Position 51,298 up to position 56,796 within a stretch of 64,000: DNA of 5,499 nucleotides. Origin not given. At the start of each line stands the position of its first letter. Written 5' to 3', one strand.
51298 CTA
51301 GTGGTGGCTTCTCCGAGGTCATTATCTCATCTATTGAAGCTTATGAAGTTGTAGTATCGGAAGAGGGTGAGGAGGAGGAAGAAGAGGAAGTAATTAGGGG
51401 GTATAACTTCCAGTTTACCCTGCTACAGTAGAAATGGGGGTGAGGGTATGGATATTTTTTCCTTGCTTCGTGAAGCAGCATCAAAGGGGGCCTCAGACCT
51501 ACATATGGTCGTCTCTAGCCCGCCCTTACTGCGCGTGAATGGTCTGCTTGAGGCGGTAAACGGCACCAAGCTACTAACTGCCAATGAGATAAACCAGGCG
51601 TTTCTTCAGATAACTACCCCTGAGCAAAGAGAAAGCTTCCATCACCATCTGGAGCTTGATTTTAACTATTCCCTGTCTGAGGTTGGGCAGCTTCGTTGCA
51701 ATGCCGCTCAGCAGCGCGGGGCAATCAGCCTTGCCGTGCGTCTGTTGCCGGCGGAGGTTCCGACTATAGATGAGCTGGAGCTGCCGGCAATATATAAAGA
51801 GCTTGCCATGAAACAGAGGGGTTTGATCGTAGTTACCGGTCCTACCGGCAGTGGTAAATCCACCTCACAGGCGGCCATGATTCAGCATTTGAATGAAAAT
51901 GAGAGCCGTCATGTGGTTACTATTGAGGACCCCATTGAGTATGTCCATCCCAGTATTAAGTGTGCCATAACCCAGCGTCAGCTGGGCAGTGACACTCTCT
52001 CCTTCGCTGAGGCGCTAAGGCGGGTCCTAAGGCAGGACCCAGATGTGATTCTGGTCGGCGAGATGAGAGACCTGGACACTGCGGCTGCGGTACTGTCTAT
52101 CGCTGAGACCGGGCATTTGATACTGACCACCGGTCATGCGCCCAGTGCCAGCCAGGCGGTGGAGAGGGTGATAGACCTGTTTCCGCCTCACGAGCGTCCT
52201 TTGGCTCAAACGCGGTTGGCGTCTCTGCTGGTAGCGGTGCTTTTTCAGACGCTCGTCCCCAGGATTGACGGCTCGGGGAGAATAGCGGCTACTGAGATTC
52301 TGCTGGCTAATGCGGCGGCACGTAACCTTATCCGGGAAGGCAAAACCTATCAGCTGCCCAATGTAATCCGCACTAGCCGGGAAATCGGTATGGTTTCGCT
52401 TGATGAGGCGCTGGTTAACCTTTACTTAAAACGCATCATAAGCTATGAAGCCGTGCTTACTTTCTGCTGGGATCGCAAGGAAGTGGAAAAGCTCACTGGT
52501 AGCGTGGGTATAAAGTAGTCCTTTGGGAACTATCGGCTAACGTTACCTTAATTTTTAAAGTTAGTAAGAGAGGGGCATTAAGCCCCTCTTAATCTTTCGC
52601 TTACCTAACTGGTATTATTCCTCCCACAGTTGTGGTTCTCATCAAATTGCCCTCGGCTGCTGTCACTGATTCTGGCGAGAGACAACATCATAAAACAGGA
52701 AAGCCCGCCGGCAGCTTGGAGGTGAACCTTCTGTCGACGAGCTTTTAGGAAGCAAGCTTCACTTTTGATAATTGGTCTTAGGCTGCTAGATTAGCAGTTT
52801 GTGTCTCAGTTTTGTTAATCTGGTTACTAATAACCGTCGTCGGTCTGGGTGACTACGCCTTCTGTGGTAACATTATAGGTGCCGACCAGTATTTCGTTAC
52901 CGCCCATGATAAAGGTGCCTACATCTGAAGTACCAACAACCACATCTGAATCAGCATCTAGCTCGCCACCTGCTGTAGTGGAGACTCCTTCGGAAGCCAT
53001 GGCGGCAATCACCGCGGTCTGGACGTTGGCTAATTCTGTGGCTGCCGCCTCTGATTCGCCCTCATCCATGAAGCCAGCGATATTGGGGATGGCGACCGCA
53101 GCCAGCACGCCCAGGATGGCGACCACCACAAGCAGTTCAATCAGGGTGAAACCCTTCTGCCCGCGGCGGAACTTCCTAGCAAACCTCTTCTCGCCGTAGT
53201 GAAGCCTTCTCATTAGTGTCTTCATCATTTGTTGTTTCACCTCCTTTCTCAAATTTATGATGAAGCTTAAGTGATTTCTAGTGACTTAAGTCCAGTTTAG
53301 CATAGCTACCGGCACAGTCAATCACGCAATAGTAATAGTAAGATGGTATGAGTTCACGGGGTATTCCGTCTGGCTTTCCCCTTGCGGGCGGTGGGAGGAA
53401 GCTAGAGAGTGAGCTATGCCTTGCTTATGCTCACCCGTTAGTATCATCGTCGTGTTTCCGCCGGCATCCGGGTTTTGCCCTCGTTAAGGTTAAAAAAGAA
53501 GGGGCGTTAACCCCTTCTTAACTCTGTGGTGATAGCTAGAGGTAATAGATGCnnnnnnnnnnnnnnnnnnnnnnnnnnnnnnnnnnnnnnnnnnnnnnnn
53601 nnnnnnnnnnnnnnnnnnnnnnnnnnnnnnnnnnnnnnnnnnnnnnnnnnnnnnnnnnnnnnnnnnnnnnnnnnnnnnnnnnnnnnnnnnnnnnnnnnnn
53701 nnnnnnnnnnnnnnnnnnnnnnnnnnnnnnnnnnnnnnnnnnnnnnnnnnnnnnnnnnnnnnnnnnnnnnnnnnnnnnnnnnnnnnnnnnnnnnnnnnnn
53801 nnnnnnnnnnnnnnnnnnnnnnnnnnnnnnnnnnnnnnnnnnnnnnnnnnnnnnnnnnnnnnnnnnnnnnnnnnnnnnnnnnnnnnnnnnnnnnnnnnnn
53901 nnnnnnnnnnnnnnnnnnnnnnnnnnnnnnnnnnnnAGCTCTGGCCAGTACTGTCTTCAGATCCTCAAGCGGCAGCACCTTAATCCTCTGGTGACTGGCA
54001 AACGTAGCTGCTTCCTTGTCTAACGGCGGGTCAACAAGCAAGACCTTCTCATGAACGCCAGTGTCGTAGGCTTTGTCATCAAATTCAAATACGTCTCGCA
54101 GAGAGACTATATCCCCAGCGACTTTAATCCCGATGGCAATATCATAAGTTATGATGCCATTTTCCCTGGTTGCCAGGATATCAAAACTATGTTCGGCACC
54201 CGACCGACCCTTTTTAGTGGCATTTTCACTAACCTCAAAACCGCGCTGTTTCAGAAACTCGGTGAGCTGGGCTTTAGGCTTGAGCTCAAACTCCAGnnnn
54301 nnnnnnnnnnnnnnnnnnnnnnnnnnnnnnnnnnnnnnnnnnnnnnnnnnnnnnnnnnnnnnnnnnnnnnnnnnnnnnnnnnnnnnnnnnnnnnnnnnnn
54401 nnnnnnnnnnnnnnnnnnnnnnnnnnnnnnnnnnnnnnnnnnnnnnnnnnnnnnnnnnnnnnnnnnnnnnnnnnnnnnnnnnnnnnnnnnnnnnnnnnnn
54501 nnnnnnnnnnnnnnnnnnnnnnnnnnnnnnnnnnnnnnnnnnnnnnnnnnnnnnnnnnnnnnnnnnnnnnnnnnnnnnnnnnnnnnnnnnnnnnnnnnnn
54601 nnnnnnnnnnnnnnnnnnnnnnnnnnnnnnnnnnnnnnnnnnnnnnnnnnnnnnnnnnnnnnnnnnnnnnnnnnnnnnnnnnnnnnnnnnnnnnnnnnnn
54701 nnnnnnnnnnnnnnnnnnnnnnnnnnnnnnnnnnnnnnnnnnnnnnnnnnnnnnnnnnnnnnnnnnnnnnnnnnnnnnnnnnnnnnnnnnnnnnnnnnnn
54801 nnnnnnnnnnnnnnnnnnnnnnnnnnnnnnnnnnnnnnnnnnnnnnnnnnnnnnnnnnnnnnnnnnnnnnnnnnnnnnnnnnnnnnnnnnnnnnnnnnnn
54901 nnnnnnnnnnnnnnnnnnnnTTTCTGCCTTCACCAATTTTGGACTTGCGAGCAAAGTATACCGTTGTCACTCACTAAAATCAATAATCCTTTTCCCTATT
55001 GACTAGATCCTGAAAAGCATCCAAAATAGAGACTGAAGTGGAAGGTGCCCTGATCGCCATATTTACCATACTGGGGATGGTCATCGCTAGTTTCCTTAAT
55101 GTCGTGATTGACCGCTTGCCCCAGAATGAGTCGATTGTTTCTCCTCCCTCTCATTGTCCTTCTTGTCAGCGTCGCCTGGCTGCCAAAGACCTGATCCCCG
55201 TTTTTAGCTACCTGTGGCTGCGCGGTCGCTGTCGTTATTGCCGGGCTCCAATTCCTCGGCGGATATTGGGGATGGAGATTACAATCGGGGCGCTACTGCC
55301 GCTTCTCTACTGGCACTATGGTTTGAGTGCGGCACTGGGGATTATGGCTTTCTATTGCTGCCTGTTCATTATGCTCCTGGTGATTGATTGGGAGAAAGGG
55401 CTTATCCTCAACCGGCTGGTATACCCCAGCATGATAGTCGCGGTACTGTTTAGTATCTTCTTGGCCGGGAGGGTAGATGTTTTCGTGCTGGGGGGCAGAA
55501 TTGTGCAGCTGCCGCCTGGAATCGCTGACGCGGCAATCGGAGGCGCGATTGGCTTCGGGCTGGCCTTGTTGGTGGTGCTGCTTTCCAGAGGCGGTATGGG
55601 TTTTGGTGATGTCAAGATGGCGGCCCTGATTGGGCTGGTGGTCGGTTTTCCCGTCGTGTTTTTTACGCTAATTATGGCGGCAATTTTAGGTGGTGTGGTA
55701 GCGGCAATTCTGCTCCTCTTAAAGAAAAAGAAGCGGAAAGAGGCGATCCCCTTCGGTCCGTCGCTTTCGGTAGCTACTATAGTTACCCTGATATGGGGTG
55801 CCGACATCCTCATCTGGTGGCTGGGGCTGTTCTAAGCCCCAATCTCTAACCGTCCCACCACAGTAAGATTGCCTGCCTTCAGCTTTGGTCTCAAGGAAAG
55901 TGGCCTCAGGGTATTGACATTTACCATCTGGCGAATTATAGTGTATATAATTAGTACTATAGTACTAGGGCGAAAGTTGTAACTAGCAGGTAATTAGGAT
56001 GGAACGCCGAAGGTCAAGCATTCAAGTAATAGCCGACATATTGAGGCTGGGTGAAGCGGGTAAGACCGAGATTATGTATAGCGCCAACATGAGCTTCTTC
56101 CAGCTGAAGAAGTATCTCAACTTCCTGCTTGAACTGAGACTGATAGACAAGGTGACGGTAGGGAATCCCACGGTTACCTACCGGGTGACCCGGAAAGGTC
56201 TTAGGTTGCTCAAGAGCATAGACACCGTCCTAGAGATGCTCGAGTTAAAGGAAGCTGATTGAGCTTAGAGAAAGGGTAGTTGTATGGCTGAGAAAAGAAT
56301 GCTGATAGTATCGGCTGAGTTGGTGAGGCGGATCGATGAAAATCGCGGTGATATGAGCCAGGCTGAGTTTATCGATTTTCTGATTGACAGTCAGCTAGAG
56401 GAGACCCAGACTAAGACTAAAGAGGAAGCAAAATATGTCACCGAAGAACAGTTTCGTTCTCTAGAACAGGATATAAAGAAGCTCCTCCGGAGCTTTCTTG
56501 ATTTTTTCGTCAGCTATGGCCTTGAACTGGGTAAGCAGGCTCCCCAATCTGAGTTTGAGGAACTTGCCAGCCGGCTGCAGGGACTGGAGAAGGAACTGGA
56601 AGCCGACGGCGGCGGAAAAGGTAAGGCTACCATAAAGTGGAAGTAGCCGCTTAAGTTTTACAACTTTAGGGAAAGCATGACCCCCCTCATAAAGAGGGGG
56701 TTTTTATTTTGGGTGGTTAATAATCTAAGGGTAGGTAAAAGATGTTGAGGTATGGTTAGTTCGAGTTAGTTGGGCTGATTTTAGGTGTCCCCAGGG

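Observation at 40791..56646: Candidate new system: a type IV pilus controlled through paired degenerate nuclease-fold modules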

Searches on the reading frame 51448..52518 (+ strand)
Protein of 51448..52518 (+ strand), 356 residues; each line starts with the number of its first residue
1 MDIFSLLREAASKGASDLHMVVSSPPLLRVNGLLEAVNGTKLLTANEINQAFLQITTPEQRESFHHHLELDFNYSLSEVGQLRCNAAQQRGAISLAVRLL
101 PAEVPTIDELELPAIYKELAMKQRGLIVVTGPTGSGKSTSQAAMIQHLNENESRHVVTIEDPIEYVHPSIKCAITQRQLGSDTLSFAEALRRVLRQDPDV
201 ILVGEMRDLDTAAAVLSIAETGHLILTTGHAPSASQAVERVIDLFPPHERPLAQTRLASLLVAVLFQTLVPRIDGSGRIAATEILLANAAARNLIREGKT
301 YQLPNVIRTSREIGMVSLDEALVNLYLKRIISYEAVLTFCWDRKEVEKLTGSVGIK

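Call 4: search_protein_families(library=pfam, proteins=[window:51448-52518:+], max_evalue=0.01)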
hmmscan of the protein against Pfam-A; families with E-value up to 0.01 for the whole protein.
window:51448-52518:+ (356 aa): 12 families
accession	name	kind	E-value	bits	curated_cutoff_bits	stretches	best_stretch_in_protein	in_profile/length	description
PF00437.27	T2SSE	-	4.1e-41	141.3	24.9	1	115-279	133-287/370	Type II/IV secretion system protein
PF13401.12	AAA_22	-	1.4e-05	25.8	27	1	122-206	3-93/130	AAA domain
PF13604.12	AAA_30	-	7.4e-05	23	27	1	115-229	9-123/191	AAA domain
PF13191.12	AAA_16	-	0.00033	21.6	32.6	1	115-179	15-82/167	AAA ATPase domain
PF25199.1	nSTAND_NTPase5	-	0.00063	20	34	1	106-170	24-87/145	Novel STAND NTPase 5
PF12775.13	AAA_7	-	0.0016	18.5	25.8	1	104-152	14-61/181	P-loop containing dynein motor region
PF13173.12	AAA_14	-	0.0017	18.8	27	0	124-165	2-43/129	AAA domain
PF13555.12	AAA_29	-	0.0022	18.1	27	1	118-140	16-38/61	P-loop containing region of AAA domain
PF13245.12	AAA_19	-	0.0035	18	25.1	0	123-174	10-55/134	AAA domain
PF24883.2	NPHP3_N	-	0.0039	17.8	24.8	0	122-156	20-53/164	Nephrocystin 3, N-terminal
PF20720.3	nSTAND3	-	0.0054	16.9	27.2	0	121-162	14-54/155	Novel STAND NTPase 3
PF01637.24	ATPase_2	-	0.0097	16.2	33.2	0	109-157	5-52/225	ATPase domain predominantly from Archaea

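Call 70: search_protein_families(library=ncbifam, proteins=[window:51448-52518:+], max_evalue=0.001)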
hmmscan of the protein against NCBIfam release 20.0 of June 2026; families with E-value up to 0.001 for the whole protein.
window:51448-52518:+ (356 aa): 21 families
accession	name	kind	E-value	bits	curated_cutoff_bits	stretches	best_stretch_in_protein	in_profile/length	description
TIGR01420.1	pilT_fam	subfamily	3.4e-121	404.7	319.1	1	3-344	2-342/343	PilT/PilU family type 4a pilus ATPase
TIGR02525.1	plasmid_TraJ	equivalog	4.7e-44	150.9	368.3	1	84-309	109-336/372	plasmid transfer ATPase TraJ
TIGR02524.1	dot_icm_DotB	equivalog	1.1e-39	136.7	463.3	1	5-308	8-322/358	Dot/Icm type IV secretion system ATPase DotB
TIGR02533.1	type_II_gspE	equivalog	1.3e-39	136.3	630.25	1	117-273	236-382/486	type II secretion system ATPase GspE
NF041000.1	ATPase_ComGA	equivalog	1.2e-37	129.4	300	1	7-271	4-266/267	competence type IV pilus ATPase ComGA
TIGR02538.1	type_IV_pilB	equivalog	9.7e-35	120.2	675.65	1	115-244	307-432/564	type IV-A pilus assembly ATPase PilB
NF007755.0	PRK10436.1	equivalog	1.5e-33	116.2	617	1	5-278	91-363/465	type II secretion system protein GspE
NF053534.1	T4PilAsmATPsTfpB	equivalog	2.3e-33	115.4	850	1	115-272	327-478/584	type IV pilus assembly ATPase TfpB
TIGR02788.1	VirB11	equivalog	5.7e-17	61.7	249.95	1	118-246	138-267/308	P-type DNA transfer ATPase VirB11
NF058587.1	archaellum_moto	equivalog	3e-15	56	550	1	116-242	267-394/527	archaellum flagellar ATPase motor FlaI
TIGR02782.1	TrbB_P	equivalog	2.2e-14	53.5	304.55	1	120-259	132-270/303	P-type conjugative transfer ATPase TrbB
NF010407.0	PRK13833.1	subfamily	2.9e-13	50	499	1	120-244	140-262/323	conjugal transfer protein TrbB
NF010425.0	PRK13851.1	equivalog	5.7e-12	45.2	461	1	120-246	158-285/344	type IV secretion system protein VirB11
NF053672.1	bindosome_BasE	exception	5.3e-11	41.9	1000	1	111-260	257-406/512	bindosome assembly system ATPase subunit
NF010469.0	PRK13894.1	subfamily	1.2e-10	41.3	508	1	120-249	145-272/320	conjugal transfer ATPase TrbB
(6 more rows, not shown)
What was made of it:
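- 51448..52518 (+): PilT retraction ATPase. NCBIfam pilT_fam 404.7 bits against a cut-off of 319.1 (call 70).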

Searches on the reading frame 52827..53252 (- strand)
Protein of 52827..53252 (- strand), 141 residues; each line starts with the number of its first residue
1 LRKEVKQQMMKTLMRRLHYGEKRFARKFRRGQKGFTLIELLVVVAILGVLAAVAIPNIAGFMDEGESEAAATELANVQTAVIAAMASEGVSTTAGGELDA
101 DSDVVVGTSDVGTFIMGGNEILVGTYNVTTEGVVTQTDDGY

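Call 5: search_protein_families(library=pfam, proteins=[window:52827-53252:-], max_evalue=0.01)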
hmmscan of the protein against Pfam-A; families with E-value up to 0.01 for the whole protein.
window:52827-53252:- (141 aa): 1 family
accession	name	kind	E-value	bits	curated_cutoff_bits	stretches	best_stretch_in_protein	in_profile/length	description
PF07963.17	N_methyl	-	1.5e-10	40.6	21.2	1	29-55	1-27/27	Prokaryotic N-terminal methylation motif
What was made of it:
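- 52827..53252 (-): Probable major pilin (141 aa). N_methyl E=1.5e-10 (call 5).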

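Call 70: search_protein_families(library=ncbifam, proteins=[window:52827-53252:-], max_evalue=0.001)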
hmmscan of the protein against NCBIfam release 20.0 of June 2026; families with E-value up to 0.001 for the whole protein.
window:52827-53252:- (141 aa): 8 families
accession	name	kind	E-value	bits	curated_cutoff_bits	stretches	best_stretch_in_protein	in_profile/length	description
NF041775.1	typeIV_PilA_Myxo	equivalog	1.9e-11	44.4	400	1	27-81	5-59/214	type IV pilin protein PilA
TIGR01710.1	typeII_sec_gspG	equivalog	3.6e-10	40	88.85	1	33-81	1-49/134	type II secretion system major pseudopilin GspG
TIGR02532.1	IV_pilin_GFxxxE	domain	1.3e-09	37.5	16.3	1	32-55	1-24/24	prepilin-type N-terminal cleavage/methylation domain-containing protein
NF007862.0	PRK10574.1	equivalog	1.9e-08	34.5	138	1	31-81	3-47/145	prepilin peptidase-dependent pilin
TIGR01708.2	typeII_sec_gspH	equivalog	1.6e-07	31.5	80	1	32-77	1-46/169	type II secretion system minor pseudopilin GspH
NF040999.1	pilin_ComGC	equivalog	5e-07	29.8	75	1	32-64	1-33/84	competence type IV pilus major pilin ComGC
NF041013.1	T4P_ComGE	equivalog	1.2e-06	28.5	49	1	32-78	3-49/83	competence type IV pilus minor pilin ComGE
TIGR02596.1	TIGR02596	subfamily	2.5e-06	27.7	70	1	35-85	1-52/196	Verru_Chthon cassette protein D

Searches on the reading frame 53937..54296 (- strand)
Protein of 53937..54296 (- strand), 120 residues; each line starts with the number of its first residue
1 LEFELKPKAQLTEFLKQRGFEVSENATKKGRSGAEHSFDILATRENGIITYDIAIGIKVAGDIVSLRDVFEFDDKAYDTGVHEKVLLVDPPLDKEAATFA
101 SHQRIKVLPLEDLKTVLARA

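Call 47: search_solved_structures(query=A4, max_evalue=10, show_alignments=4)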
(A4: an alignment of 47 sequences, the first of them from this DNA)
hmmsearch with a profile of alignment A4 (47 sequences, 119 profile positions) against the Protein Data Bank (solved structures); distinct sequences matched with E-value up to 10: 3.
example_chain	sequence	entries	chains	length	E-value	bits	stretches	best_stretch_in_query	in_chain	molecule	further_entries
1y88_A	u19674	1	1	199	0.011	18.6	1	12-107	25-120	Hypothetical protein AF1548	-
2p5k_A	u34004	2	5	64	0.42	13.5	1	4-26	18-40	Arginine repressor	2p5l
5o7b_A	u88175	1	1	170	1.7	11.5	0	7-27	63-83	Putative low molecular weight protein-tyrosine-phosphatase slr0328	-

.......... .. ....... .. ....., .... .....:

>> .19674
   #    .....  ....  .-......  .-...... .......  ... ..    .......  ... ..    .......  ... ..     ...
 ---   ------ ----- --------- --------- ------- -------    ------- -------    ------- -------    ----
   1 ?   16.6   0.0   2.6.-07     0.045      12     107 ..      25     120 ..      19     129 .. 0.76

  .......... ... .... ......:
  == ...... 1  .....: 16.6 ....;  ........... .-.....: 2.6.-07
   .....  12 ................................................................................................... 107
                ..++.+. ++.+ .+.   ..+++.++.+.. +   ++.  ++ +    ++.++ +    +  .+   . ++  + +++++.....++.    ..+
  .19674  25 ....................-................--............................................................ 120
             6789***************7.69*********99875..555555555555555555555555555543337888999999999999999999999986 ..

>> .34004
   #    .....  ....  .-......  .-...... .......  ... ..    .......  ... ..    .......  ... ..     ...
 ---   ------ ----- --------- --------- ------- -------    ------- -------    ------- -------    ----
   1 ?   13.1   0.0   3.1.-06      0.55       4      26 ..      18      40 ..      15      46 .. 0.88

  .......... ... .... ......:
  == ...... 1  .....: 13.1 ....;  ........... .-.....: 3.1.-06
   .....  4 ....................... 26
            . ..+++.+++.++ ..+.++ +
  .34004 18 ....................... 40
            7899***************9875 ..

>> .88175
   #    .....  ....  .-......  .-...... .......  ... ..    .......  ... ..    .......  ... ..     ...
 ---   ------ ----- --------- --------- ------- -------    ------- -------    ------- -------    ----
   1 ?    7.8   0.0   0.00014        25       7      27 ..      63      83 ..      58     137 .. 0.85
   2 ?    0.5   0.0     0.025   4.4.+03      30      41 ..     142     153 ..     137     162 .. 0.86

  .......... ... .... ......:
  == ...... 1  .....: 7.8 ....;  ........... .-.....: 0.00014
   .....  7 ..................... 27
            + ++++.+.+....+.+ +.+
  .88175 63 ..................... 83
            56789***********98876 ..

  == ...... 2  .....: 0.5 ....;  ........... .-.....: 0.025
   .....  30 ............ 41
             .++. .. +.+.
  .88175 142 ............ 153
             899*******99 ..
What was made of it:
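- Closest known: Mrr-like PD-. Different: The (E/Q)xK is replaced by small or acidic residues (call 47).
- Checked: In the profile alignment to AF1548 the ExK motif aligns to A-I-G, A-I-C or G-I-D (call 47).
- ExK lost in all four repeats (call 47). The canonical (E/Q)xK is lost in all four repeats and in orthologues (call 47).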

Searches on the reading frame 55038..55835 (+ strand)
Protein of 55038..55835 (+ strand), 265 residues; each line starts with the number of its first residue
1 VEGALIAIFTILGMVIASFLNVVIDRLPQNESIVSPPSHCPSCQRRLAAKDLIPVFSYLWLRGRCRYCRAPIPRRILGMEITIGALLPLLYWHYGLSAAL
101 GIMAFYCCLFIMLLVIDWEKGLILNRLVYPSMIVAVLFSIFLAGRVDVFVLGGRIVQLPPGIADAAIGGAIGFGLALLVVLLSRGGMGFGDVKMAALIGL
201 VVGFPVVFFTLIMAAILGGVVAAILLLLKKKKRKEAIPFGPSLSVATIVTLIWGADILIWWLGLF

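Call 5: search_protein_families(library=pfam, proteins=[window:55038-55835:+], max_evalue=0.01)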
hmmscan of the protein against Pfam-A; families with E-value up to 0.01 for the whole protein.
window:55038-55835:+ (265 aa): 2 families
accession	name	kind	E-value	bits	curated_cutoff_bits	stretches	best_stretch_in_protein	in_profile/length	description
PF06750.18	A24_N_bact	-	3.7e-32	110.7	23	1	11-94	1-84/84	Bacterial Peptidase A24 N-terminal domain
PF01478.23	Peptidase_A24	-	2.1e-13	51.1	26.5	1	105-222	2-103/104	Type IV leader peptidase family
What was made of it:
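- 55038..55835 (+): PilD prepilin peptidase, divergent from the TackOD1 gene. Pfam A24_N_bact and Peptidase_A24 (call 5).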

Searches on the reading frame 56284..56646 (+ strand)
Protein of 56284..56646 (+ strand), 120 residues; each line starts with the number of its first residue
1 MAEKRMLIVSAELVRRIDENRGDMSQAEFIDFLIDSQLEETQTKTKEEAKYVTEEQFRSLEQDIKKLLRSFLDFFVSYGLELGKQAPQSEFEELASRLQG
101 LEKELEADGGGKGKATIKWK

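Call 5: search_protein_families(library=pfam, proteins=[window:56284-56646:+], max_evalue=0.01)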
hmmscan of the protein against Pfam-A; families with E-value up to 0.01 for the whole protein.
window:56284-56646:+ (120 aa): 1 family
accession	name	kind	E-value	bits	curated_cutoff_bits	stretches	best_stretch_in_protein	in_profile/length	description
PF05635.17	23S_rRNA_IVP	-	0.0058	17.3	33.8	1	16-69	45-102/106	23S rRNA-intervening sequence protein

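Call 69: search_solved_structures(query=window:56284-56646:+, max_evalue=10, show_alignments=1)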
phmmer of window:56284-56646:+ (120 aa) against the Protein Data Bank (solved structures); distinct sequences matched with E-value up to 10: 4.
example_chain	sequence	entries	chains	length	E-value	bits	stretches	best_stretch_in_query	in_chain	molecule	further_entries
8th8_Q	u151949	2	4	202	0.8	13.6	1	7-61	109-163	Calmodulin 7-2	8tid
2p4w_A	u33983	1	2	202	0.93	13.4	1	12-65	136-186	Transcriptional regulatory protein arsR family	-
3dli_A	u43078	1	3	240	1.3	12.9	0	50-102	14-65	methyltransferase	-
7m2w_U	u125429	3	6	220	2.7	11.9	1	51-108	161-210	Spindle pole body component 110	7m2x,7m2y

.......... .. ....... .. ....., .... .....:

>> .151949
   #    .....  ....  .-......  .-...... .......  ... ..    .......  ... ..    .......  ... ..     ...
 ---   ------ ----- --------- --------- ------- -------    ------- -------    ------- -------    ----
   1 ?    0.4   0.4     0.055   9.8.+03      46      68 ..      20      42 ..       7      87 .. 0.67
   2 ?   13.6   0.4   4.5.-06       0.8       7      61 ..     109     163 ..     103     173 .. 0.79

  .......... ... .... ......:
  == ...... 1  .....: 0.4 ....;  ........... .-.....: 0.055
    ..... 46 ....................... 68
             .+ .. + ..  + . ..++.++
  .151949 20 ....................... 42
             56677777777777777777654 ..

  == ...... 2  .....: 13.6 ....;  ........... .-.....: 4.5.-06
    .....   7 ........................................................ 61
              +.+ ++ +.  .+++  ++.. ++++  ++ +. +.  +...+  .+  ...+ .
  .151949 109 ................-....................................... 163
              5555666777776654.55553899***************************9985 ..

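Call 70: search_protein_families(library=ncbifam, proteins=[window:56284-56646:+], max_evalue=0.001)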
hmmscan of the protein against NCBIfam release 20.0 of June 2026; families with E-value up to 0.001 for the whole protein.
window:56284-56646:+ (120 aa): 0 families
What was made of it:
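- Checked: No family or PDB match (calls 5, 69, 70).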

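Call 71: search_protein_families(library=padloc, proteins=[window:56284-56646:+], max_evalue=0.01)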
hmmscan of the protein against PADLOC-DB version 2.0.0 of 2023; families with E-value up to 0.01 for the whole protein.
window:56284-56646:+ (120 aa): 0 families
